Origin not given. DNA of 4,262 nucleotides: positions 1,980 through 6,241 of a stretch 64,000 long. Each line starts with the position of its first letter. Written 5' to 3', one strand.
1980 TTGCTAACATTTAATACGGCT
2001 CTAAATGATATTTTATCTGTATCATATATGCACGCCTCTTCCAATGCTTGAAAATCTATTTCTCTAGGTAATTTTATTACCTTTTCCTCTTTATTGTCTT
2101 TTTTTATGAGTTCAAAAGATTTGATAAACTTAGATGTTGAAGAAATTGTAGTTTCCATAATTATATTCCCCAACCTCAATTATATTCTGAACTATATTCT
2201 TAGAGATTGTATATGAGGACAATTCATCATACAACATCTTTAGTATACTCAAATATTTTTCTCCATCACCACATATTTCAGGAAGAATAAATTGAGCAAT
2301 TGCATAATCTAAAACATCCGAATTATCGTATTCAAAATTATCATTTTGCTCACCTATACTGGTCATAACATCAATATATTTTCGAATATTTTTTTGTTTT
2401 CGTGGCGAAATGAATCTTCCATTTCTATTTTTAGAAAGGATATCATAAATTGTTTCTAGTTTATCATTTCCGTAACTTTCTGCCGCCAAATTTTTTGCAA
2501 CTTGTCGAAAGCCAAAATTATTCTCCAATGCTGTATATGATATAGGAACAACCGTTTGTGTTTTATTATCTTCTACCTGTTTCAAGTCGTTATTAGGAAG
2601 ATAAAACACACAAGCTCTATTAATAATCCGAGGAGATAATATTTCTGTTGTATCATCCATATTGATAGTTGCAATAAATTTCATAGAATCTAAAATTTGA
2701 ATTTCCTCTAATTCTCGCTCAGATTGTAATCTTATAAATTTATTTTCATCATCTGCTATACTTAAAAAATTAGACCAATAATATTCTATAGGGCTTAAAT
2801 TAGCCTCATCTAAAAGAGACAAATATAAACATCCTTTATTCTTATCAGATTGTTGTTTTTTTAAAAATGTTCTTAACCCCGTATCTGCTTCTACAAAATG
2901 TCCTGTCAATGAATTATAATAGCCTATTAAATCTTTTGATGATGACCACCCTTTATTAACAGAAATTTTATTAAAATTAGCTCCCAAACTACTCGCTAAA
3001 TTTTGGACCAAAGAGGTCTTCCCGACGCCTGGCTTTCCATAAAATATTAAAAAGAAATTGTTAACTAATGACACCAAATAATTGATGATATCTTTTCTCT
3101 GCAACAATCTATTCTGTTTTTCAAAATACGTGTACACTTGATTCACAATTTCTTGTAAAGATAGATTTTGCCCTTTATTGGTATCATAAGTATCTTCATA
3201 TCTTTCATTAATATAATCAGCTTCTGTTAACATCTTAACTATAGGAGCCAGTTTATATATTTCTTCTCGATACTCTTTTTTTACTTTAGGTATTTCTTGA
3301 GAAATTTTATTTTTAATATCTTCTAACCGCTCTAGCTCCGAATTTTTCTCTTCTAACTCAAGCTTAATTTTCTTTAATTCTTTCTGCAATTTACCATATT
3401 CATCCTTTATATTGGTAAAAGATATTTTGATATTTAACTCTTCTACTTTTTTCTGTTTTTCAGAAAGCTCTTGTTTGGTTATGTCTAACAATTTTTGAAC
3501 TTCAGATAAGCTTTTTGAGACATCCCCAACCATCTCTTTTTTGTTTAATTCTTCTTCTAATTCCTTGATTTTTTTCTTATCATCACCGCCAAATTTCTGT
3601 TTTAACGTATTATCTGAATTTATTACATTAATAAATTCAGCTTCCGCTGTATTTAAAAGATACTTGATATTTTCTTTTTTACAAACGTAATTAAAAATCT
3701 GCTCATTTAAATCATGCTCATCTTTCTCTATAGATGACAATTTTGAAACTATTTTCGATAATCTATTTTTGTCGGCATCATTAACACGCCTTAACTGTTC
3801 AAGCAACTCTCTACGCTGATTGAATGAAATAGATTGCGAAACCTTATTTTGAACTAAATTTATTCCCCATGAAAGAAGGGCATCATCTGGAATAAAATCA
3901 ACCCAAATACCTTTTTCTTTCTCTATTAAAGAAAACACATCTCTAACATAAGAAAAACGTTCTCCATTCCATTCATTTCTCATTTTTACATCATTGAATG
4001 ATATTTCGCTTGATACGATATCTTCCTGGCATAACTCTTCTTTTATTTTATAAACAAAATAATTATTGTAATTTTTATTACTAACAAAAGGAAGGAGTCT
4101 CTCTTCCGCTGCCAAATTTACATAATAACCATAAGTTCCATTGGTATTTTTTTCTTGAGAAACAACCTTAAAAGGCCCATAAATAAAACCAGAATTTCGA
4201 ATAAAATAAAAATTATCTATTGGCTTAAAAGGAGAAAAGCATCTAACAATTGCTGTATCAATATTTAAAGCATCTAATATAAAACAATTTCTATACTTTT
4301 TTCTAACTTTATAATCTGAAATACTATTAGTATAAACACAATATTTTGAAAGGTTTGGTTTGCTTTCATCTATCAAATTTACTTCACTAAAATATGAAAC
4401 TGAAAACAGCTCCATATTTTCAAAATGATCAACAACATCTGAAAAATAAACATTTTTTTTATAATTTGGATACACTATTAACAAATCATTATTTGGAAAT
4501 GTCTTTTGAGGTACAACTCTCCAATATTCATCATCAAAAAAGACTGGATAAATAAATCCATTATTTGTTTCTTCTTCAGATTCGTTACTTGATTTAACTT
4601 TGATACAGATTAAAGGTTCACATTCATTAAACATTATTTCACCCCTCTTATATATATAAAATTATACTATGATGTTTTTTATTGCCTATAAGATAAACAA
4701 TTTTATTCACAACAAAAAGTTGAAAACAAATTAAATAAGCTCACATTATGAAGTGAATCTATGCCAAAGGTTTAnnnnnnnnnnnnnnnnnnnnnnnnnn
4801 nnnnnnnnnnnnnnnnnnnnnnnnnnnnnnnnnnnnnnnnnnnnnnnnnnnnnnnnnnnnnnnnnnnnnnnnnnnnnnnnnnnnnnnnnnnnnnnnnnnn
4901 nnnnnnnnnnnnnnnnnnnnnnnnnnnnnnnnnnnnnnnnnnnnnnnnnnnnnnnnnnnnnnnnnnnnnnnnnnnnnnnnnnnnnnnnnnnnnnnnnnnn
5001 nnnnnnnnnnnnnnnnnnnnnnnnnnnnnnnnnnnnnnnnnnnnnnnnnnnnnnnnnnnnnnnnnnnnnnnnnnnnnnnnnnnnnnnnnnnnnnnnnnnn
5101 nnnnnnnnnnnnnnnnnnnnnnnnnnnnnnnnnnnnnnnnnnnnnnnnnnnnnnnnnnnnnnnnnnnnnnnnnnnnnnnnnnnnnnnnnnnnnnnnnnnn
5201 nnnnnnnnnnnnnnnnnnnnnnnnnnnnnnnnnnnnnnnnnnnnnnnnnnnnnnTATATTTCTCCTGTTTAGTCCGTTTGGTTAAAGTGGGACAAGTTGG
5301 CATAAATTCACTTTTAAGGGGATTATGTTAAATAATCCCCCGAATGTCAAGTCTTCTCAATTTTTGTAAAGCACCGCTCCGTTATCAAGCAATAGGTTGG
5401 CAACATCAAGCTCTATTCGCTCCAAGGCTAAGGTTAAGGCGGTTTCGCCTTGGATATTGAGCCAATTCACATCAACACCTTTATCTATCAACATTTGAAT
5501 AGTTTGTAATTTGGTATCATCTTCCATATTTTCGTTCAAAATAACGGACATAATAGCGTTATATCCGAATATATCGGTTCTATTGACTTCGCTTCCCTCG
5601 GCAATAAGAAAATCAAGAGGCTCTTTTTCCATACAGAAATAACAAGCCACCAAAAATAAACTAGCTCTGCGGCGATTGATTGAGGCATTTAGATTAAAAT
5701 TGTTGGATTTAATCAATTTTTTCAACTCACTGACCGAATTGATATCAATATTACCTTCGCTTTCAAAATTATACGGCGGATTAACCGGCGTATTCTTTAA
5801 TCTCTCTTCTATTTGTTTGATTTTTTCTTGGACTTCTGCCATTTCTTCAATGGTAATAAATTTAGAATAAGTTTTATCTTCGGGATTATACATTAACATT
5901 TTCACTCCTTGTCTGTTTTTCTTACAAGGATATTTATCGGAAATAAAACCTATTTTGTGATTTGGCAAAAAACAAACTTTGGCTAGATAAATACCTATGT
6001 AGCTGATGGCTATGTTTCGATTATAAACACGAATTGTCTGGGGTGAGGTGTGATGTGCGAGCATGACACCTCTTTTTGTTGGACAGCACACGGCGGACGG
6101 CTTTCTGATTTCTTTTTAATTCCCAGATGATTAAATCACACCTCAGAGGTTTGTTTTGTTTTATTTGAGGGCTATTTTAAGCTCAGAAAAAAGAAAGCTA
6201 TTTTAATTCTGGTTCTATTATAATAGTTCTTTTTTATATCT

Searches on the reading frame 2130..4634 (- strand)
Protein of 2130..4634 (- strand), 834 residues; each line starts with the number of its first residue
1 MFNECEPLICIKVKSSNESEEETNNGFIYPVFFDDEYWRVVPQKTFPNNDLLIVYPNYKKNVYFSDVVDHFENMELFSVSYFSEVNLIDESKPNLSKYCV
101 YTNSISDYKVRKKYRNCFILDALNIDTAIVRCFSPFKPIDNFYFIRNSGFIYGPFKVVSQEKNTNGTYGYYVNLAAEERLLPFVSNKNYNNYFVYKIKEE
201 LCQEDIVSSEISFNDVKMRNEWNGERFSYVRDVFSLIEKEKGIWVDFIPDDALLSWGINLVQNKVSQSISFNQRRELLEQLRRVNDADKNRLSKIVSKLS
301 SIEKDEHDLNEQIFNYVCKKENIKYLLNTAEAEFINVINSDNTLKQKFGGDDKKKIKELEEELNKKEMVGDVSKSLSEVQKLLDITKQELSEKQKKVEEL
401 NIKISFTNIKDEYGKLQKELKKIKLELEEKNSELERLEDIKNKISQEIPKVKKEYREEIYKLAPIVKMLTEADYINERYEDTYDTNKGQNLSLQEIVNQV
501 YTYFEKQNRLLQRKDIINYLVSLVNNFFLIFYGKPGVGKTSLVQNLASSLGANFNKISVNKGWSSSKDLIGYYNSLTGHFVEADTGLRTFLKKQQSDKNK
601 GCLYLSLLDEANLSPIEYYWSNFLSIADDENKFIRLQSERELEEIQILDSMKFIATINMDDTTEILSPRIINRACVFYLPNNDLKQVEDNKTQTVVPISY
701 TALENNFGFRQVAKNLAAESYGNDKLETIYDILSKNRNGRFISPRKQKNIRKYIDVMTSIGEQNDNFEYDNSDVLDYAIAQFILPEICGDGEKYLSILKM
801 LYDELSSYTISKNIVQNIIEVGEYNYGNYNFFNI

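Call 3: search_protein_families(library=pfam, proteins=[window:2130-4634:-], max_evalue=0.01)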
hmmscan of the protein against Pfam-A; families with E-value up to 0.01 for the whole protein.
window:2130-4634:- (834 aa): 8 families
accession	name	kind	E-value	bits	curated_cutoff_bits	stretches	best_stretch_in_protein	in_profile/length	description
PF00004.35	AAA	-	5.4e-07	30.5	21.2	1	529-579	1-38/131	ATPase family associated with various cellular activities (AAA)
PF07728.20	AAA_5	-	1e-05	26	22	1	529-673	2-138/139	AAA domain (dynein-related subfamily)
PF03193.22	RsgA_GTPase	-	0.00023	21.5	30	1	510-561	88-141/174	RsgA GTPase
PF13238.12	AAA_18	-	0.0014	19.5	29.4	1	532-636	4-97/128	AAA domain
PF00910.28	RNA_helicase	-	0.002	19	21.5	1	530-564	2-36/105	RNA helicase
PF13401.12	AAA_22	-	0.002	18.9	27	0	528-579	7-60/130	AAA domain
PF20030.5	bpMoxR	-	0.0068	15.9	27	0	507-553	11-58/205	MoxR domain in the MoxR-vWA-beta-propeller ternary systems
PF07726.17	AAA_3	-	0.0093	16.3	27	0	530-560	3-33/131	ATPase family associated with various cellular activities (AAA)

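Call 5: search_protein_families(library=ncbifam, proteins=[window:2130-4634:-], max_evalue=0.01)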
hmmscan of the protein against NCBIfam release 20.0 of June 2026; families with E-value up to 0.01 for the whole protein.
window:2130-4634:- (834 aa): 8 families
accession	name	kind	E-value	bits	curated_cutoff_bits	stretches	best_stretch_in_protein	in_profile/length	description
TIGR00763.1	lon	equivalog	7.6e-07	28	608.05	1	295-559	108-386/795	endopeptidase La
TIGR02168.1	SMC_prok_B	equivalog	3e-06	25.3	567.35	1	275-505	252-934/1181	chromosome segregation protein SMC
TIGR02169.1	SMC_prok_A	equivalog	0.00015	19.6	729.4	1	272-490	269-486/1165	chromosome segregation protein SMC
NF053563.1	Rkd4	equivalog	0.00058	18.1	860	1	279-460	448-625/747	arcadin-4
TIGR00157.1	TIGR00157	equivalog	0.0029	17.2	100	1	513-561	109-157/247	ribosome small subunit-dependent GTPase A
NF009881.0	PRK13341.1-2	equivalog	0.0038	15.1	651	1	509-568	41-92/736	AAA family ATPase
NF004669.0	PRK06008.1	equivalog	0.0071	15.7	230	0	263-343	47-127/348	flagellar hook-associated family protein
TIGR00635.1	ruvB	equivalog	0.0089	15.1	299.05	0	529-576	33-79/305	Holliday junction branch migration DNA helicase RuvB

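Call 7: search_protein_families(library=padloc, proteins=[window:2130-4634:-], max_evalue=0.01)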
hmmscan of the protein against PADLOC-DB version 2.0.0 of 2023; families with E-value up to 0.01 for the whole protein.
window:2130-4634:- (834 aa): 2 families
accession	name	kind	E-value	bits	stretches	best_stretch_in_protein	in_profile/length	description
PDLC04547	PDC-M26A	-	1.3e-30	104.6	2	288-643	93-447/724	-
PDLC04140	mad8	-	0.00014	19.5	1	524-734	25-128/314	mads_8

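Call 73: search_protein_families(library=phrogs, proteins=[window:2130-4634:-], max_evalue=0.001)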
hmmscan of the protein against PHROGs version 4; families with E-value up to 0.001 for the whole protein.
window:2130-4634:- (834 aa): 5 families
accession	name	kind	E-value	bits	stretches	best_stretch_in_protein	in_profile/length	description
phrog_16448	-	other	8.5e-08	31.9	1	512-694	435-602/680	ATPase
phrog_3757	-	unknown function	1.1e-07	32.6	1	412-561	18-161/367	-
phrog_10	-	head and packaging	3.1e-06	27.4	1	166-462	77-345/752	major head protein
phrog_15585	-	unknown function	9.8e-06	25.1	1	281-559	99-382/793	-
phrog_249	-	moron, auxiliary metabolic gene and host takeover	0.00025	21.5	1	394-592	25-192/380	porphyrin biosynthesis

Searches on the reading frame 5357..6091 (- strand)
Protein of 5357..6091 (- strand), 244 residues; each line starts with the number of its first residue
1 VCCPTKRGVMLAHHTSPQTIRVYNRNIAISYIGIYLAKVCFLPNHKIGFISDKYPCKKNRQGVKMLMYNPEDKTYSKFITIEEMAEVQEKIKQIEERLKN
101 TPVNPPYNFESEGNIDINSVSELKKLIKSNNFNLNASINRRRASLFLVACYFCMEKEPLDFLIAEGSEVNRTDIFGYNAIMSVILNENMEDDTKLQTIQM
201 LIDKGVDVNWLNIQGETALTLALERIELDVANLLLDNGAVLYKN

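Call 3: search_protein_families(library=pfam, proteins=[window:5357-6091:-], max_evalue=0.01)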
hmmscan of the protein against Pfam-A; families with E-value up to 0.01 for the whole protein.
window:5357-6091:- (244 aa): 5 families
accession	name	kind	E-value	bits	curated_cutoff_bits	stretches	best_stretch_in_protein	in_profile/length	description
PF13637.12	Ank_4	-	1.8e-10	41.2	22.7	1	194-232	9-47/50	Ankyrin repeats (many copies)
PF12796.13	Ank_2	-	3.2e-09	37.7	27.3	1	149-239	4-84/90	Ankyrin repeats (3 copies)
PF13857.12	Ank_5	-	3.8e-05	24.4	27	0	201-239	1-40/56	Ankyrin repeats (many copies)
PF00023.36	Ank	-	0.0017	19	21.1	0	215-240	2-28/33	Ankyrin repeat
PF13606.12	Ank_3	-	0.0019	19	22.3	0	176-209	2-29/30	Ankyrin repeat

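Call 7: search_protein_families(library=padloc, proteins=[window:5357-6091:-], max_evalue=0.01)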
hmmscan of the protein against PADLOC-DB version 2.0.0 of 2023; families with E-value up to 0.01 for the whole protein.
window:5357-6091:- (244 aa): 1 family
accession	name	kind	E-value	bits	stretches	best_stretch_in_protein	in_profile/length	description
PDLC04783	PDC-M72A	-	9.4e-09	33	1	134-241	221-322/392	-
